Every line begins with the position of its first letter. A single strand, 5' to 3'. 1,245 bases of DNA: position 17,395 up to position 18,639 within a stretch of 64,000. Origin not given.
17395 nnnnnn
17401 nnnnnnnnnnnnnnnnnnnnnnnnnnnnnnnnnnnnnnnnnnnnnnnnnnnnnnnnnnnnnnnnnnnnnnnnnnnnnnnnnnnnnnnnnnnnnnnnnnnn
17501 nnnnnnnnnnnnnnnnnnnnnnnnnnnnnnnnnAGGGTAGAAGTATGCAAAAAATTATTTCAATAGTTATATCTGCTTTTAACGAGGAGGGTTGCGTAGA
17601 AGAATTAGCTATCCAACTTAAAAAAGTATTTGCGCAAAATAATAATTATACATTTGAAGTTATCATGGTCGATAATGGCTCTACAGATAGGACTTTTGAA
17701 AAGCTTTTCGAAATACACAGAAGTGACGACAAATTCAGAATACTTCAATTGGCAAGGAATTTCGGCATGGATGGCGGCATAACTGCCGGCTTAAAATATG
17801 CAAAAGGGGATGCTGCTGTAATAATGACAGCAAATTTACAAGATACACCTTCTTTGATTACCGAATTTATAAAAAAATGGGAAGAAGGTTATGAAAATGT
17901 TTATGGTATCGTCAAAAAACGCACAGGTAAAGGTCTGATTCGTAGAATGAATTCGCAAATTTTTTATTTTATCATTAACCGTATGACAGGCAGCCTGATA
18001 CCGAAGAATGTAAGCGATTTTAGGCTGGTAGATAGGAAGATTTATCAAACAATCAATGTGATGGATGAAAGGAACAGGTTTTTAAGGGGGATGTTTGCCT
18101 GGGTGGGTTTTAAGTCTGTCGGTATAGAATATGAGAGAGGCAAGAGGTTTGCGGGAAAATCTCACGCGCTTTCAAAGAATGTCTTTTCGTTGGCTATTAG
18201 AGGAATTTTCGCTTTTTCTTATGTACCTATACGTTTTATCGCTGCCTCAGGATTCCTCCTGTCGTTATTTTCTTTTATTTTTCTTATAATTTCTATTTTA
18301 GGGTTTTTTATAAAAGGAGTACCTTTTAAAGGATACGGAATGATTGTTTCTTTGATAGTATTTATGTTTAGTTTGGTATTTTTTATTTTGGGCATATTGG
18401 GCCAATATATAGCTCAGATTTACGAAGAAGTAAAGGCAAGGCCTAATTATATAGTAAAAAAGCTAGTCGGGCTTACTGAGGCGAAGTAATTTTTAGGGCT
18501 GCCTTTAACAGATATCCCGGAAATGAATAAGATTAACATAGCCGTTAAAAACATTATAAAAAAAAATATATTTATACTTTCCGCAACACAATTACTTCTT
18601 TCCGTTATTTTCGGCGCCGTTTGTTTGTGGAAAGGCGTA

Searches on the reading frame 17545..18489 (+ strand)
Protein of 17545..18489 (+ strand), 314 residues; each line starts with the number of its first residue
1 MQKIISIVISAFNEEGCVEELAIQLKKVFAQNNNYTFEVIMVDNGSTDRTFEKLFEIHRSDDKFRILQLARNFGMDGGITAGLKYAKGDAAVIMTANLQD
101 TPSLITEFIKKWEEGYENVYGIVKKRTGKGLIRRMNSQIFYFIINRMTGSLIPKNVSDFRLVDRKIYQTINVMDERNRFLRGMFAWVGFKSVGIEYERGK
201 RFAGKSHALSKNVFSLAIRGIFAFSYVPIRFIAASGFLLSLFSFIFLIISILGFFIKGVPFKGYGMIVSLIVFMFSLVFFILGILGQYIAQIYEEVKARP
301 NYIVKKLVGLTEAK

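Call 4: search_protein_families(library=pfam, proteins=[window:17545-18489:+], max_evalue=1)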
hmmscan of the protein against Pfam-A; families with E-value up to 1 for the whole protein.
window:17545-18489:+ (314 aa): 5 families
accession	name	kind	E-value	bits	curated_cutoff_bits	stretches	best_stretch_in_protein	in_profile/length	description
PF00535.33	Glycos_transf_2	-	3.5e-26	92.6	23.3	1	6-169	1-166/168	Glycosyl transferase family 2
PF03472.21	Autoind_bind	-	0.042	13.8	23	1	54-97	78-121/149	Autoinducer binding domain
PF10111.15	Glyco_tranf_2_2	-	0.082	12.8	27.3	1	6-89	1-83/276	Glycosyltransferase like family 2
PF12351.13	Fig1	-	0.19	12.1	25.3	1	237-290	86-140/188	Ca2+ regulator and membrane fusion protein Fig1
PF20237.3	DUF6594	-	0.3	11.4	30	1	211-279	162-215/238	Family of unknown function (DUF6594)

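Call 5: search_protein_families(library=ncbifam, proteins=[window:17545-18489:+], max_evalue=1)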
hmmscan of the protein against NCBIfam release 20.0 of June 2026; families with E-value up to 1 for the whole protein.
window:17545-18489:+ (314 aa): 18 families
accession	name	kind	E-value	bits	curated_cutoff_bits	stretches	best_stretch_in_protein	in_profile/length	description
NF047588.1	GlcsyltransPgfSStrep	equivalog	1.5e-69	234.6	500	1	5-306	3-304/308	glycosyltransferase PgfS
NF007986.1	PRK10714.1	equivalog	4.4e-37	127.8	529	1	4-309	7-313/316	undecaprenyl-phosphate 4-deoxy-4-formamido-L-arabinose transferase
TIGR03937.1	PgaC_IcaA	equivalog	1.4e-11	44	422.3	1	3-96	45-134/407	poly-beta-1,6-N-acetyl-D-glucosamine synthase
NF041875.1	EPS_EpsD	equivalog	1.5e-08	34.4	370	1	5-119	1-111/325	exopolysaccharide biosynthesis glycosyltransferase EpsD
NF047683.1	TeichurnBiosyTuaG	equivalog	1.5e-06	28.1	400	1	2-89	5-88/252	teichuronic acid biosynthesis protein TuaG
NF050050.1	ProtGlycPglI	equivalog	3.1e-06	26.8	500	1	4-122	3-118/306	GalNAc(5)-diNAcBac-PP-undecaprenol beta-1,3-glucosyltransferase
TIGR04242.1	nodulat_NodC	equivalog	4.1e-06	26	550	1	5-94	50-138/395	chitooligosaccharide synthase NodC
NF007482.0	PRK10073.1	equivalog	4.2e-06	26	423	1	3-91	6-89/334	glycosyltransferase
TIGR04283.1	glyco_like_mftF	equivalog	1.7e-05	24.5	182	1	5-90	1-75/221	TIGR04283 family arsenosugar biosynthesis glycosyltransferase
NF010496.0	PRK13915.1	equivalog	2.2e-05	23.7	262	1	3-53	31-80/307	glucosyl-3-phosphoglycerate synthase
TIGR04009.1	wcaE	equivalog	0.00024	20.5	369.2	1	4-96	2-91/248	colanic acid biosynthesis glycosyltransferase WcaE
NF053739.1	GlytfEpsEBac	equivalog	0.00029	19.9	450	1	5-90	3-85/265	glycosyltransferase EpsE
NF038302.1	EPS_HpsE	equivalog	0.00062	18.8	300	1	5-52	3-49/307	hormogonium polysaccharide biosynthesis glycosyltransferase HpsE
NF058614.1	PPMAGASynPpgS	equivalog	0.00067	19.1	370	1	7-91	4-78/226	polyprenyl-phospho-N-acetylgalactosaminyl synthase PpgS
NF045692.1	OglycostaseCruG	equivalog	0.0035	16.3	600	1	5-68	43-102/386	2'-O-glycosyltransferase CruG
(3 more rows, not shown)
